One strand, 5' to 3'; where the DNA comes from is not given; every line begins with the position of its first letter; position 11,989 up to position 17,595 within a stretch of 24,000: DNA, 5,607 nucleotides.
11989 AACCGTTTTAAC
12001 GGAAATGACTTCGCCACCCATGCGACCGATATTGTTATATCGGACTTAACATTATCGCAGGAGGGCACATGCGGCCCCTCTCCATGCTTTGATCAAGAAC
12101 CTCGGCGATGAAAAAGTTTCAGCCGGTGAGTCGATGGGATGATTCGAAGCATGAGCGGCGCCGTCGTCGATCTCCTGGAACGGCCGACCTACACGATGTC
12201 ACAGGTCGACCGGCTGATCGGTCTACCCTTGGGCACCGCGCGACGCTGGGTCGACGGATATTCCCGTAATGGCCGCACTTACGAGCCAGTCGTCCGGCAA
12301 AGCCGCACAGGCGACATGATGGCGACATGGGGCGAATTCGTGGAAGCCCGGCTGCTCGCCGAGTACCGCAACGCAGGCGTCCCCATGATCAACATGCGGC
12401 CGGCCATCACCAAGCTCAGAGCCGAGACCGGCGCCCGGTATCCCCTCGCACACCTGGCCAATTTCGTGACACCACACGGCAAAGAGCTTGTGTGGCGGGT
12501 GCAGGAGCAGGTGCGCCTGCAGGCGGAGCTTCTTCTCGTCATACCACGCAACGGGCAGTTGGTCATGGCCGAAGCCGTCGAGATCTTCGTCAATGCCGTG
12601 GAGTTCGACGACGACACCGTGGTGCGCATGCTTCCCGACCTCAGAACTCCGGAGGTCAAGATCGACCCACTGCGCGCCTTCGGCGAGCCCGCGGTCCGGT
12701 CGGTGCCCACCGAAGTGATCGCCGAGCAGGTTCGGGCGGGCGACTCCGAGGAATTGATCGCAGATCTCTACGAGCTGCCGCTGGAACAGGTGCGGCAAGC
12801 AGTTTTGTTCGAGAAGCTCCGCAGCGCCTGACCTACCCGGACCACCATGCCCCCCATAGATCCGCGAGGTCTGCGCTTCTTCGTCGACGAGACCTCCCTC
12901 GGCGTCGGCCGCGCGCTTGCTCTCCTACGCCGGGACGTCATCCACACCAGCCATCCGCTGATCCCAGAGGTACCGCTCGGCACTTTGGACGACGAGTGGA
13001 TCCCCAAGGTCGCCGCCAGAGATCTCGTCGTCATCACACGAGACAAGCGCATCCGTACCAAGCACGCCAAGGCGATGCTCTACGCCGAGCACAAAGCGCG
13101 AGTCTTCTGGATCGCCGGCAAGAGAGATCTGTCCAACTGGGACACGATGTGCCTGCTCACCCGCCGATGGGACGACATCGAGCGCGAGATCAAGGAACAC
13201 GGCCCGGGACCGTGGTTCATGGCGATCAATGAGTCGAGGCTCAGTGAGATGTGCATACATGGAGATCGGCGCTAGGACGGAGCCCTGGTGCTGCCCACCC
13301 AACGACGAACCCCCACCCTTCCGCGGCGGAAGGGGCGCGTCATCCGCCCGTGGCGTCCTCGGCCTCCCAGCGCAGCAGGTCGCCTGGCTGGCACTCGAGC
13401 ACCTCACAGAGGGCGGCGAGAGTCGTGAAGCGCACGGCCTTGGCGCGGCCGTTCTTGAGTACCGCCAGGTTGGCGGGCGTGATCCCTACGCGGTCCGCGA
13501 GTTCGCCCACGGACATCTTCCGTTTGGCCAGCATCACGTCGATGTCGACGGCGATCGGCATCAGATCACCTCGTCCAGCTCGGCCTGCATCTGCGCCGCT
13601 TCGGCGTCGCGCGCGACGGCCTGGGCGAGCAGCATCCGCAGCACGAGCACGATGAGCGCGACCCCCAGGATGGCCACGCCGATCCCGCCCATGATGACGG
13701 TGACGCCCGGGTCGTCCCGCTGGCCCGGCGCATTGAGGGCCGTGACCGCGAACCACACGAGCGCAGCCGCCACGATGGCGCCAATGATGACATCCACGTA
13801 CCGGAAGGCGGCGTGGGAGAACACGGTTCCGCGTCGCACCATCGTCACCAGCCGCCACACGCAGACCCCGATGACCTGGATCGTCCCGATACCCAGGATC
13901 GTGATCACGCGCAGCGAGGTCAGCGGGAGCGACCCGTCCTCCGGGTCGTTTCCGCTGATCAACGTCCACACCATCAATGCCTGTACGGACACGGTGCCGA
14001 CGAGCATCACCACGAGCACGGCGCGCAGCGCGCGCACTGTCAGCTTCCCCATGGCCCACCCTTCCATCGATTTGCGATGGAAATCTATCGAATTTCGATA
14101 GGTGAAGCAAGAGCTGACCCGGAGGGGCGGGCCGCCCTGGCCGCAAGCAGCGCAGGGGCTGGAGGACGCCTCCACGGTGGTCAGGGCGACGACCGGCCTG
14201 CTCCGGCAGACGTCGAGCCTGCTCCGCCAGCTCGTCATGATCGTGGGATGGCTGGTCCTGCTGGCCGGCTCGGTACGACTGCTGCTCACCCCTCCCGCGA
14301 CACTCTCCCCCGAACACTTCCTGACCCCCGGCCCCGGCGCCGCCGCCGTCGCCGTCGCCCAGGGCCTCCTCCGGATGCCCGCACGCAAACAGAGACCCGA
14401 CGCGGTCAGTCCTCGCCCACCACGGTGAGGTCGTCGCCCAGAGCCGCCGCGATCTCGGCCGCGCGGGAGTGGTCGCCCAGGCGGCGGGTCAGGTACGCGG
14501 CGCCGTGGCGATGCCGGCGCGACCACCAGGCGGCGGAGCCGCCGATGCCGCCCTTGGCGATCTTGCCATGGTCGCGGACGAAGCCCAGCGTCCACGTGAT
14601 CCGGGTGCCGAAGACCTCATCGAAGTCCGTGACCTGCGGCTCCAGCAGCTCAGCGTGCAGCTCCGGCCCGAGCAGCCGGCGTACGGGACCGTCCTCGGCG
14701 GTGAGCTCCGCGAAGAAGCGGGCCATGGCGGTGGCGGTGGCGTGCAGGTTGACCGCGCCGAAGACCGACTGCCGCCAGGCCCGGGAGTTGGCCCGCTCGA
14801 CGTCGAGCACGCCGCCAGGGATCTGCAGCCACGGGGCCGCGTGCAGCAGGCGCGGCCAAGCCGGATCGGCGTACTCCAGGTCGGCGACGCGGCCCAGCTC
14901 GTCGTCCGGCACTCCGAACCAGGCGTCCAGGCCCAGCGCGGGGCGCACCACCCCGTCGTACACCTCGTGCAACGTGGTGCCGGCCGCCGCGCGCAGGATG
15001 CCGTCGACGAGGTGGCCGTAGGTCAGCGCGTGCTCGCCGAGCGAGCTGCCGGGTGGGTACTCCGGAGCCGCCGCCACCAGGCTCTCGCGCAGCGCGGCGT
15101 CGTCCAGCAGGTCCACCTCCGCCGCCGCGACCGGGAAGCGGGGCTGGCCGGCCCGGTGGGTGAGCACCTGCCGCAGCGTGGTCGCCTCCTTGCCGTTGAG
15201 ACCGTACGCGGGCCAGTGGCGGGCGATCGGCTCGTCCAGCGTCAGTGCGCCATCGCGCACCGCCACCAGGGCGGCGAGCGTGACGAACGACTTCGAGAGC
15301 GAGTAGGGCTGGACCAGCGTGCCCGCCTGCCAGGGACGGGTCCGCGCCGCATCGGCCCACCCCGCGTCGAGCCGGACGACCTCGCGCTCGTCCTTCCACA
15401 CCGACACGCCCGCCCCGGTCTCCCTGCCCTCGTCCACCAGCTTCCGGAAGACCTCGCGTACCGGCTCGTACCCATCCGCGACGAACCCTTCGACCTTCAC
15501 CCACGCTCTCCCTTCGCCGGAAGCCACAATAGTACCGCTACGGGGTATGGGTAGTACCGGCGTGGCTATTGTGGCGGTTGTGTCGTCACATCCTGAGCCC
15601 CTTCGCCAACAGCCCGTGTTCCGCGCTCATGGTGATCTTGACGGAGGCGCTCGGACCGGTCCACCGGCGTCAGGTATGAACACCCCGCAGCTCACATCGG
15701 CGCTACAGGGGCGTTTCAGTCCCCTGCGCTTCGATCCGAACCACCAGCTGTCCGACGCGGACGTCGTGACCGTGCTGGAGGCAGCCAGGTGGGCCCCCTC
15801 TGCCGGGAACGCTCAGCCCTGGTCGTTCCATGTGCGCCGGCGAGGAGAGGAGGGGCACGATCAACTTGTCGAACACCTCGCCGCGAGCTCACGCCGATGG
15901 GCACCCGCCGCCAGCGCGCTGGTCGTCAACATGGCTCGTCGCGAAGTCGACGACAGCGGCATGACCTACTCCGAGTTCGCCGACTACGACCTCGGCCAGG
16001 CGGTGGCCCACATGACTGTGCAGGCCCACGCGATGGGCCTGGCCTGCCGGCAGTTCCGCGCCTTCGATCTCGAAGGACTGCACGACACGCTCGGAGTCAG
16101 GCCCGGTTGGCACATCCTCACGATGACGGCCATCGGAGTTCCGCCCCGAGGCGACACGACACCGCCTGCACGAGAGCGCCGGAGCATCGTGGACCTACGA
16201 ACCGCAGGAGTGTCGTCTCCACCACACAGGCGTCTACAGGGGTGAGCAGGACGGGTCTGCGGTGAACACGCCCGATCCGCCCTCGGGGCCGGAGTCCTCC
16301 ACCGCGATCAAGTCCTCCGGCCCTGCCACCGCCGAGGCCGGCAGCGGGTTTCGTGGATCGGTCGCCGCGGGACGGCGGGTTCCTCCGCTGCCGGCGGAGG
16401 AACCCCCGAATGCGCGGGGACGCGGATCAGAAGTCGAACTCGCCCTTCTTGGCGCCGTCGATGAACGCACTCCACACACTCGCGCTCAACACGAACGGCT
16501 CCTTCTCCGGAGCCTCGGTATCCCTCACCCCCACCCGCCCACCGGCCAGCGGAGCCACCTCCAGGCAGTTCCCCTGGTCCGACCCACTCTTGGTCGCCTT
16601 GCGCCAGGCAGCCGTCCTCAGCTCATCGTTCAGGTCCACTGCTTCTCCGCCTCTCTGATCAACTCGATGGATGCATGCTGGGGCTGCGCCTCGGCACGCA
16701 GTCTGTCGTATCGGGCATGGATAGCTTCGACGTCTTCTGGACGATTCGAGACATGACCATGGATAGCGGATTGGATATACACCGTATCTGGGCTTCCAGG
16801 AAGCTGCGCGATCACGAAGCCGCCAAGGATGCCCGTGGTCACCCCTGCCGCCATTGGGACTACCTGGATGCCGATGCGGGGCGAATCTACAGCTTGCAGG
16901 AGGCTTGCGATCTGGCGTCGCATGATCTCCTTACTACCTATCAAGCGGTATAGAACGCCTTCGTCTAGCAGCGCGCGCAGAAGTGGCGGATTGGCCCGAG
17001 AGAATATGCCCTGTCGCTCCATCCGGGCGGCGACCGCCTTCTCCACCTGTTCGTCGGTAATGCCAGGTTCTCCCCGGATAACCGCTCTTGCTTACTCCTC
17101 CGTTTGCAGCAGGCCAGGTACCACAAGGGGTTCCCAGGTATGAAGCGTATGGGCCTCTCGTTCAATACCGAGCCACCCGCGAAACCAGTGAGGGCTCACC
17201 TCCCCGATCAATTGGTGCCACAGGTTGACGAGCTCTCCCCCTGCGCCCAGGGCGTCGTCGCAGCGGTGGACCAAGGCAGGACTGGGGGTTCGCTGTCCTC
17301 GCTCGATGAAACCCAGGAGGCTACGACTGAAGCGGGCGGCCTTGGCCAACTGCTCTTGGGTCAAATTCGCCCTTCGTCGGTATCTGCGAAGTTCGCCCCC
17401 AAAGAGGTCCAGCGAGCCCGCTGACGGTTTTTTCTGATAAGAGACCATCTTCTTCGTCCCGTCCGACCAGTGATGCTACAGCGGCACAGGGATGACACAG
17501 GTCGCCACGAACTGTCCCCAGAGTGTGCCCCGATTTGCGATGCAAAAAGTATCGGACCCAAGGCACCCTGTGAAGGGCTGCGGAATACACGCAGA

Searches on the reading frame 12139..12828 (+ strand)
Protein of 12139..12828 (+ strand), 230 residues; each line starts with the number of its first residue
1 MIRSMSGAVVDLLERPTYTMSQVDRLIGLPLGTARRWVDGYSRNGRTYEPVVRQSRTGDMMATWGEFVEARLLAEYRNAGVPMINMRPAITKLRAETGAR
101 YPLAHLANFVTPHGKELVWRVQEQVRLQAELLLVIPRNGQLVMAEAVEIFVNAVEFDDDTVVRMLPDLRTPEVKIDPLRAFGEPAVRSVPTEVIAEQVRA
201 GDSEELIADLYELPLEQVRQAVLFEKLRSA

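Call 68: search_protein_families(library=pfam, proteins=[window:12139-12828:+], max_evalue=0.0001)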
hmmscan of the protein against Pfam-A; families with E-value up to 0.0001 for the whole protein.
window:12139-12828:+ (230 aa): 2 families
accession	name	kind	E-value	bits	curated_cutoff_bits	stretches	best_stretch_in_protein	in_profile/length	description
PF21321.3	HTH_66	-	9.6e-08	32.8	24.3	1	16-90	1-83/83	Putative DNA-binding HTH domain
PF04255.20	DUF433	-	4.3e-06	26.9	23.6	1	173-224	1-55/56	Protein of unknown function (DUF433)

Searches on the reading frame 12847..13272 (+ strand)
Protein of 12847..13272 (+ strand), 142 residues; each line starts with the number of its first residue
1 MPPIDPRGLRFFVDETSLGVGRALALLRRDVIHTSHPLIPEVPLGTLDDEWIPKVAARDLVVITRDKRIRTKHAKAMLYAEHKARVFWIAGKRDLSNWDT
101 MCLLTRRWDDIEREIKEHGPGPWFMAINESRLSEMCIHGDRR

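Call 83: search_protein_families(library=pfam, proteins=[window:12847-13272:+], max_evalue=0.001)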
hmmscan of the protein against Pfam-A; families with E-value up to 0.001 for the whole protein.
window:12847-13272:+ (142 aa): 1 family
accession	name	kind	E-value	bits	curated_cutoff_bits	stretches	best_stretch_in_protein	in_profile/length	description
PF18478.7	PIN_10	-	2.6e-14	53.5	26.2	1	10-90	2-83/84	PIN like domain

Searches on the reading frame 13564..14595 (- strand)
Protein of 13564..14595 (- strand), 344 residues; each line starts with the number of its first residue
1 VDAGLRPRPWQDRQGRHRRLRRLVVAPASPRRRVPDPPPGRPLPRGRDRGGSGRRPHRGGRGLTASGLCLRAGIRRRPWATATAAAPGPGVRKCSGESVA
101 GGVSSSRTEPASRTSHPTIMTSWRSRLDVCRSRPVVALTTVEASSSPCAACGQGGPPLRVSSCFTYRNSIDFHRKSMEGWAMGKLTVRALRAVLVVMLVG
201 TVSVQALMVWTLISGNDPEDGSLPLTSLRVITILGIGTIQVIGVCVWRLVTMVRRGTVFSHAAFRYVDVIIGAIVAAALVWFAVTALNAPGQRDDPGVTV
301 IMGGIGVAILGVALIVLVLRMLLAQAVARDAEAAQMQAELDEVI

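Call 83: search_protein_families(library=pfam, proteins=[window:13564-14595:-], max_evalue=0.001)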
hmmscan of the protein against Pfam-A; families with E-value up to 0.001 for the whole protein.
window:13564-14595:- (344 aa): 1 family
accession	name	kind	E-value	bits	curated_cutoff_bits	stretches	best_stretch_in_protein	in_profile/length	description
PF11188.13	DUF2975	-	6.5e-27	94.5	27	1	229-344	21-130/130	Protein of unknown function (DUF2975)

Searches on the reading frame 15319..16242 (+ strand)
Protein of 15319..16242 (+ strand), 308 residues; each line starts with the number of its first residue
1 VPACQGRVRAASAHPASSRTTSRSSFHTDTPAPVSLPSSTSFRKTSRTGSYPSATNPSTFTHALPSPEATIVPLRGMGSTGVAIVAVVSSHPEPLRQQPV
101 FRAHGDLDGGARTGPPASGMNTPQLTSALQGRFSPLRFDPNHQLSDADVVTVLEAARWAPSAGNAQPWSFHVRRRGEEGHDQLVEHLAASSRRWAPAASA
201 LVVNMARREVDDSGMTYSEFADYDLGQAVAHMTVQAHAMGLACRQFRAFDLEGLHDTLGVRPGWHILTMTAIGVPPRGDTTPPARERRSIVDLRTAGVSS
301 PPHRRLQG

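Call 66: search_protein_families(library=pfam, proteins=[window:15319-16242:+], max_evalue=0.01)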
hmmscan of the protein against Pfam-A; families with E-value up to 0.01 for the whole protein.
window:15319-16242:+ (308 aa): 2 families
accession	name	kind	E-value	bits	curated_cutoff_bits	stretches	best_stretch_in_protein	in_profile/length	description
PF00881.29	Nitroreductase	-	7.4e-17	62.5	23.5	2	131-192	3-62/167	Nitroreductase family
PF14512.11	TM1586_NiRdase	-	0.00011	22.3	27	1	146-212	157-192/215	Putative TM nitroreductase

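Call 70: search_protein_families(library=ncbifam, proteins=[window:15319-16242:+], max_evalue=0.001)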
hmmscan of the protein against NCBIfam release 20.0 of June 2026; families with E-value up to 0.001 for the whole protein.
window:15319-16242:+ (308 aa): 4 families
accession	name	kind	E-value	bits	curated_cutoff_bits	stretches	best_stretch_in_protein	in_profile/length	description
TIGR02476.1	BluB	equivalog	1.4e-07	31.1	150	0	145-172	28-55/205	5,6-dimethylbenzimidazole synthase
NF008275.0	PRK11053.1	equivalog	9.3e-07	28.5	227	1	125-213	3-93/217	oxygen-insensitive NAD(P)H nitroreductase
NF003768.0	PRK05365.1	equivalog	6.1e-06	25.9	152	0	142-202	30-89/200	malonic semialdehyde reductase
NF005901.0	PRK07877.1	equivalog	0.00017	19.9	476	1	143-174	371-402/722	Rv1355c family protein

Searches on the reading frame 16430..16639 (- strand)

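Call 83: search_protein_families(library=pfam, proteins=[window:16430-16639:-], max_evalue=0.001)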
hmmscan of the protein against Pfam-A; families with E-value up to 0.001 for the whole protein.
window:16430-16639:- (70 aa): 1 family
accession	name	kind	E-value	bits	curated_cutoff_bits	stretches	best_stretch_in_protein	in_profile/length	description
PF04149.17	DUF397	-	1.7e-15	57.4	24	1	10-64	1-55/55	Domain of unknown function (DUF397)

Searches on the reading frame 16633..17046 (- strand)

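Call 66: search_protein_families(library=pfam, proteins=[window:16633-17046:-], max_evalue=0.01)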
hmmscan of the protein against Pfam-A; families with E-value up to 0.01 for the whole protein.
window:16633-17046:- (138 aa): 1 family
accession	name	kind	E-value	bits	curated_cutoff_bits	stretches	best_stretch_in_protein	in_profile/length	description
PF19054.6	DUF5753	-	7.2e-33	114.2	23.4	1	2-132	48-178/178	Domain of unknown function (DUF5753)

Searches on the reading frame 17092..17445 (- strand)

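Call 66: search_protein_families(library=pfam, proteins=[window:17092-17445:-], max_evalue=0.01)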
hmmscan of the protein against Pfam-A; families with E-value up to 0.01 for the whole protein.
window:17092-17445:- (117 aa): 4 families
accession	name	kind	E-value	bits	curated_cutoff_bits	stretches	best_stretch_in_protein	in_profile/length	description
PF13560.12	HTH_31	-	1.3e-18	67.4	27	1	15-75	2-63/64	Helix-turn-helix domain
PF01381.28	HTH_3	-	7.9e-11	42.3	23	1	19-67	1-49/55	Helix-turn-helix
PF19054.6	DUF5753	-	5.2e-06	26.7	23.4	1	89-117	2-30/178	Domain of unknown function (DUF5753)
PF12844.13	HTH_19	-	1.6e-05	25.2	30.2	1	19-56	4-41/64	Helix-turn-helix domain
